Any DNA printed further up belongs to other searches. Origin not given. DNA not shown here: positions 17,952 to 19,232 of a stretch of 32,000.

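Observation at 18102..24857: IclR-OPT-PLP enzyme-PepE-porin-DUF1177: candidate envelope-spanning peptide uptake and catabolism system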

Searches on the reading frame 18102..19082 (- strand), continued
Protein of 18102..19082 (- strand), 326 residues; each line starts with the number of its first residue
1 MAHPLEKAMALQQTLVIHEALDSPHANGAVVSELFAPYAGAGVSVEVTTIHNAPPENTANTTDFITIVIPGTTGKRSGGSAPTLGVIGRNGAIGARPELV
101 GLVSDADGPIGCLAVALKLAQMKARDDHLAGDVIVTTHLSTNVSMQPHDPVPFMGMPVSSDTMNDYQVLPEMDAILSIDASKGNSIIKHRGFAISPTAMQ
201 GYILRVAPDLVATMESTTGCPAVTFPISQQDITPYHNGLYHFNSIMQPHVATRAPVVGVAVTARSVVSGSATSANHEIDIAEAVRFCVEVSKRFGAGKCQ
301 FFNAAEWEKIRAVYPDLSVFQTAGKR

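Call 25: fold_search(model_id=the predicted structure, library=pdb)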
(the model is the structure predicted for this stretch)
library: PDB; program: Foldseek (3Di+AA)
matches with E <= 10: 706; with E <= 0.001: 231
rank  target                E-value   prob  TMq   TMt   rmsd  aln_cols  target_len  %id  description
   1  4x2t_A                8.2e-09  1.00  0.52  0.35   7.0       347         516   11  X-ray crystal structure of the orally available aminopeptidase inhibitor, Tosedostat, bound to the M17 Leucyl Aminopep (released 2015-02-18)
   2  4r6t_H                1.2e-08  1.00  0.51  0.35   7.3       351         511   10  Structure of the m17 leucyl aminopeptidase from malaria complexed with a hydroxamic acid-based inhibitor (released 2014-10-29)
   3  8svm_L                1.3e-08  1.00  0.54  0.37   6.7       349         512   10  Plasmodium falciparum M17 aminopeptidase bound to MMV1557817 (released 2024-04-24)
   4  4r6t_D                1.3e-08  1.00  0.54  0.36   7.0       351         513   10  Structure of the m17 leucyl aminopeptidase from malaria complexed with a hydroxamic acid-based inhibitor (released 2014-10-29)
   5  6eee_B                1.4e-08  1.00  0.52  0.36   6.9       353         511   10  X-ray crystal structure of Pf-M17 in complex with inhibitor (6k) and regulatory zinc ion (released 2018-12-26)
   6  6wvv_L                1.4e-08  1.00  0.50  0.38   7.2       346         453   10  Plasmodium vivax M17 leucyl aminopeptidase (released 2020-12-16)
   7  4r6t_L                1.5e-08  1.00  0.53  0.37   7.0       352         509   10  Structure of the m17 leucyl aminopeptidase from malaria complexed with a hydroxamic acid-based inhibitor (released 2014-10-29)
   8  6wvv_G                1.6e-08  1.00  0.53  0.39   6.8       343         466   11  Plasmodium vivax M17 leucyl aminopeptidase (released 2020-12-16)
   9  7k5k_A                1.8e-08  1.00  0.52  0.34   7.0       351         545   11  Plasmodium vivax M17 leucyl aminopeptidase Pv-M17 (released 2020-12-16)
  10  4zx8_L                1.8e-08  1.00  0.52  0.35   7.0       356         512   10  X-ray crystal structure of PfA-M17 in complex with hydroxamic acid-based inhibitor 9b (released 2016-03-30)
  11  4x2t_J                2.3e-08  1.00  0.51  0.35   7.2       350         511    9  X-ray crystal structure of the orally available aminopeptidase inhibitor, Tosedostat, bound to the M17 Leucyl Aminopep (released 2015-02-18)
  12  4r6t_J                2.4e-08  1.00  0.53  0.36   6.8       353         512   10  Structure of the m17 leucyl aminopeptidase from malaria complexed with a hydroxamic acid-based inhibitor (released 2014-10-29)
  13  8ez4_B                2.4e-08  1.00  0.52  0.35   7.0       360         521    9  Plasmodium falciparum M17 in complex with inhibitor 9aa (released 2023-01-18)
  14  3kqx_B                2.4e-08  1.00  0.50  0.35   7.1       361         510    9  Structure of a protease 1 (released 2010-02-02)
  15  4zx9_D                2.6e-08  1.00  0.54  0.37   6.7       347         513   10  X-ray crystal structure of PfA-M17 in complex with hydroxamic acid-based inhibitor 10b (released 2016-03-30)
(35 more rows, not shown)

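Call 27: search_solved_structures(query=A1, max_evalue=10, show_alignments=3)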
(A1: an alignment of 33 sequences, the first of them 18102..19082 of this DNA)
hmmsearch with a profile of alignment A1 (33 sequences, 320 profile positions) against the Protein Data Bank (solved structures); distinct sequences matched with E-value up to 10: 3.
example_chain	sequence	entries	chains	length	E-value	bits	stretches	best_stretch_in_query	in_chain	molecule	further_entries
1ts9_A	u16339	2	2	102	0.12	14.4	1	143-204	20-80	Ribonuclease P protein component 1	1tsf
7jm6_A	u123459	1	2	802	0.32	13.1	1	187-260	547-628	Chloride channel protein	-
1pc0_A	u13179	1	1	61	0.95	11.5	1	143-199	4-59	Hypothetical protein AF1917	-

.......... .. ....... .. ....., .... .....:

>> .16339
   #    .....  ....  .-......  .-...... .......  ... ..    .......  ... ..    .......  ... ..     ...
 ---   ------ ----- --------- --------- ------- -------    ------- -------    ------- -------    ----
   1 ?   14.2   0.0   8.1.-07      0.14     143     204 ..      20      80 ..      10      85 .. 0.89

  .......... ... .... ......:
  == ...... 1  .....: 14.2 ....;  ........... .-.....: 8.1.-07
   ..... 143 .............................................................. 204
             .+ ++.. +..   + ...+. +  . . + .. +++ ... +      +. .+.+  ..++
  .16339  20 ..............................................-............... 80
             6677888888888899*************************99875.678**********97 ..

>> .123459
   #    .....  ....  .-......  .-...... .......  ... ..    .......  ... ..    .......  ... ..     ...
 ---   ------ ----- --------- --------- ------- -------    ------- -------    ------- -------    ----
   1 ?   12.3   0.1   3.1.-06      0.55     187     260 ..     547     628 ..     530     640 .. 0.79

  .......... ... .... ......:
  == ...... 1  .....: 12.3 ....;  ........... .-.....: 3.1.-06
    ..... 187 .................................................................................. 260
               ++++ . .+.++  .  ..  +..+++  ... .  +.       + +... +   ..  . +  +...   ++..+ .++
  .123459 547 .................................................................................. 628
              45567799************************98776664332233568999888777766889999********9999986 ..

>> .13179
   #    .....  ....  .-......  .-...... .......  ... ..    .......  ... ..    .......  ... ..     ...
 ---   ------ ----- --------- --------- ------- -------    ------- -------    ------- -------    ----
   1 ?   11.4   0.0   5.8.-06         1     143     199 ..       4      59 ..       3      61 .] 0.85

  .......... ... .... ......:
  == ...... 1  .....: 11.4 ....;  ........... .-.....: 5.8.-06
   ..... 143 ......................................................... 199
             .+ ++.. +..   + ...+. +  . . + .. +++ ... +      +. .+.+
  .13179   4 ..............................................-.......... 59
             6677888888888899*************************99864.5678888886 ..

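Call 43: search_protein_families(library=pfam, proteins=[window:18102-19058:-], max_evalue=10)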
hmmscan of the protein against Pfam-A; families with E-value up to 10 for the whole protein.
window:18102-19058:- (318 aa): 1 family
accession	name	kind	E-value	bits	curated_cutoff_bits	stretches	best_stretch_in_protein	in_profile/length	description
PF06675.16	DUF1177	-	2e-123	411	25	1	49-316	5-272/272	Protein of unknown function (DUF1177)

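Call 62: predict_structure(alignment_id=A2)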
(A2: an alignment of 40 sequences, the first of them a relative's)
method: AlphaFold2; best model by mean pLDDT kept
length: 315 residues; sequences in the alignment: 40
mean_pLDDT: 83.2   pTM: 0.88
mean pLDDT of the five models: 83.2, 83.1, 79.8, 79.8, 72.7
residues with pLDDT >= 90: 168; 70-90: 73; 50-70: 60; < 50: 14
segments of 3 or more residues with pLDDT < 50: 253-256, 309-315
pLDDT, mean of each block of 10 residues (from residue 1): 86 82 95 95 85 97 96 73 59 92 97 97 80 61 83 95 74 82 92 97 92 60 61 90 83 52 90 98 96 95 69 36
secondary structure, 60 per line:
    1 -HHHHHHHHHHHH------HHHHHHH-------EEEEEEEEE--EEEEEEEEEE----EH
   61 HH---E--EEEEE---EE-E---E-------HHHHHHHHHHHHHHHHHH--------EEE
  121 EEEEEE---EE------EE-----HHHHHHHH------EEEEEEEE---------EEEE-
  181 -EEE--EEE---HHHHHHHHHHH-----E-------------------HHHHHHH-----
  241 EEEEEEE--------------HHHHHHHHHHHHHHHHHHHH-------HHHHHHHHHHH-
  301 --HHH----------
elements in order: H2-13 H20-26 E34-42 E45-54 E69-73 H92-109 E118-126 H145-152 E159-166 E176-179 E182-184 E187-189 H193-203 H229-235 E241-247 H262-281 H289-299

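Call 65: fold_search(model_id=the predicted structure, library=pdb)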
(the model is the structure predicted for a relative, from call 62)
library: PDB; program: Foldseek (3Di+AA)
matches with E <= 10: 1090; with E <= 0.001: 235
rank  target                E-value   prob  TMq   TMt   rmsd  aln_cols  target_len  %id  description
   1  8svm_L                6.1e-09  1.00  0.49  0.32   8.3       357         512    8  Plasmodium falciparum M17 aminopeptidase bound to MMV1557817 (released 2024-04-24)
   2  6wvv_J                1.1e-08  1.00  0.49  0.35   8.0       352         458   12  Plasmodium vivax M17 leucyl aminopeptidase (released 2020-12-16)
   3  1qq9                  1.5e-08  1.00  0.50  0.55   6.6       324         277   12  STREPTOMYCES GRISEUS AMINOPEPTIDASE COMPLEXED WITH METHIONINE (released 2000-05-03)
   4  1tf8                  1.9e-08  1.00  0.48  0.54   6.6       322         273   11  Streptomyces griseus aminopeptidase complexed with L-tryptophan (released 2005-05-31)
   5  7srv_A                2.1e-08  1.00  0.51  0.33   7.7       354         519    9  Metal dependent activation of Plasmodium falciparum M17 aminopeptidase (inactive form), spacegroup P22121 (released 2022-06-29)
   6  4r6t_D                2.2e-08  1.00  0.52  0.34   7.5       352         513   10  Structure of the m17 leucyl aminopeptidase from malaria complexed with a hydroxamic acid-based inhibitor (released 2014-10-29)
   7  1cp7                  2.7e-08  1.00  0.50  0.56   6.5       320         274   12  AMINOPEPTIDASE FROM STREPTOMYCES GRISEUS (released 2000-05-03)
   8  4x2t_A                2.9e-08  1.00  0.52  0.35   7.5       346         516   10  X-ray crystal structure of the orally available aminopeptidase inhibitor, Tosedostat, bound to the M17 Leucyl Aminopep (released 2015-02-18)
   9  4r76_F                2.9e-08  1.00  0.52  0.34   7.9       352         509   10  Structure of the m17 leucyl aminopeptidase from malaria complexed with a hydroxamic acid-based inhibitor (released 2014-10-29)
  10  6wvv_H                3.1e-08  1.00  0.50  0.35   7.1       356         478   11  Plasmodium vivax M17 leucyl aminopeptidase (released 2020-12-16)
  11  8ez4_C                3.3e-08  1.00  0.51  0.33   7.7       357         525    9  Plasmodium falciparum M17 in complex with inhibitor 9aa (released 2023-01-18)
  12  6ee2_L                3.5e-08  1.00  0.53  0.35   6.9       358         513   10  X-ray crystal structure of Pf-M17 in complex with inhibitor 6i and regulatory zinc ion (released 2018-12-26)
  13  4zx9_D                3.9e-08  1.00  0.53  0.34   7.5       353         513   10  X-ray crystal structure of PfA-M17 in complex with hydroxamic acid-based inhibitor 10b (released 2016-03-30)
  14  4zy0_K                4.7e-08  1.00  0.52  0.34   7.9       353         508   11  X-ray crystal structure of PfA-M17 in complex with hydroxamic acid-based inhibitor 10q (released 2016-03-30)
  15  3kqx_B                4.7e-08  1.00  0.49  0.33   7.9       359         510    9  Structure of a protease 1 (released 2010-02-02)
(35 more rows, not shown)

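Call 81: search_protein_representatives(alignment_id=A1)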
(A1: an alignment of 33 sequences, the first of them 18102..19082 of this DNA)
Query: 33 sequences, 320 profile positions. Proteins with E-value up to 0.001 (for the whole library): 519; up to 1e-10: 359; up to 1e-30: 122. The best 150 are listed.
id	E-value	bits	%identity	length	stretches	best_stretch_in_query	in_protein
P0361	1.3e-130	451.4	-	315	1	1-318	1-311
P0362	4.2e-117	407.0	-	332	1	1-308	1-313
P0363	8.7e-115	399.4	-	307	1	1-318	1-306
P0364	1.2e-109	382.5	-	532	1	3-317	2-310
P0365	1.3e-109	382.4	-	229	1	92-317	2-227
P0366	7.2e-105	366.8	-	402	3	70-314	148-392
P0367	2.8e-103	361.6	-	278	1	46-252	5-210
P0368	1.4e-101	356.0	-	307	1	1-318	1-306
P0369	4.4e-100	351.1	-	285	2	104-318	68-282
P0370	3.2e-99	348.3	-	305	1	3-314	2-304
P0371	4.7e-97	341.1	-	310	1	1-314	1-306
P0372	4.7e-96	337.8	-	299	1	1-314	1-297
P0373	1.2e-95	336.5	-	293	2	11-202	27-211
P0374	1.1e-93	330.1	-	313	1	3-310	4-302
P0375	5.5e-93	327.8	-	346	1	2-258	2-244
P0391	7.5e-74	264.9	-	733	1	50-310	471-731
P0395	3.3e-71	256.2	-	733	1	4-302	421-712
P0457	1.5e-35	139.1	-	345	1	186-290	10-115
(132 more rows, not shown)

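Call 82: search_protein_families(library=pfam, proteins=[P0364, P0391, P0395, P0366, P0375, P0457], max_evalue=0.001)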
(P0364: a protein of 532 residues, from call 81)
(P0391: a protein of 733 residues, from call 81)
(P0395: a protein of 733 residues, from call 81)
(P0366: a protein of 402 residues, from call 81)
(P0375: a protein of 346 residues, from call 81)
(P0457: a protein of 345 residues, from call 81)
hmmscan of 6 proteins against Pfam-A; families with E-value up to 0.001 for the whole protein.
P0364 (532 aa): 2 families
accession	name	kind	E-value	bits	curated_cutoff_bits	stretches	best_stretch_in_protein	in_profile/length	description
PF06675.16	DUF1177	-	2.4e-117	391.1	25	1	39-309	2-272/272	Protein of unknown function (DUF1177)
PF07302.16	AroM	-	3.8e-43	148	23.8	1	316-532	1-219/219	AroM protein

P0391 (733 aa): 3 families
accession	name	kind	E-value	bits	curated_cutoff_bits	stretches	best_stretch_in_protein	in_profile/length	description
PF06675.16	DUF1177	-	3.8e-84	282.2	25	1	468-731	3-266/272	Protein of unknown function (DUF1177)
PF13556.12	HTH_30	-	6.3e-17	61.6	27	1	343-400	1-58/59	PucR C-terminal helix-turn-helix domain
PF17853.6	GGDEF_2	-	0.00023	21.8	24.5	1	169-285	19-111/116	GGDEF-like domain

P0395 (733 aa): 3 families
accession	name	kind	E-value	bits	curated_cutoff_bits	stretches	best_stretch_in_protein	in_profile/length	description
PF06675.16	DUF1177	-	6.3e-74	248.7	25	1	461-713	7-259/272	Protein of unknown function (DUF1177)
PF13556.12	HTH_30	-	2.1e-15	56.7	27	1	333-386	4-57/59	PucR C-terminal helix-turn-helix domain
PF17853.6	GGDEF_2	-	4.2e-05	24.2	24.5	1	154-269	7-108/116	GGDEF-like domain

P0366 (402 aa): 1 family
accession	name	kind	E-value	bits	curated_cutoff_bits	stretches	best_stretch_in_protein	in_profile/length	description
PF06675.16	DUF1177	-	5.6e-113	376.8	25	1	147-390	25-268/272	Protein of unknown function (DUF1177)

P0375 (346 aa): 1 family
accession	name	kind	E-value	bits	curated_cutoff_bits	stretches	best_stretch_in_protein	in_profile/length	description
PF06675.16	DUF1177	-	7.5e-96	320.6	25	1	42-244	3-214/272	Protein of unknown function (DUF1177)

P0457 (345 aa): 2 families
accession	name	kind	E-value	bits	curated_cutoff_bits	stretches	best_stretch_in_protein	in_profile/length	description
PF06675.16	DUF1177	-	4.7e-43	147.5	25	1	10-113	142-244/272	Protein of unknown function (DUF1177)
PF13520.12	AA_permease_2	-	2.2e-12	47.1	27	1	113-304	243-426/427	Amino acid permease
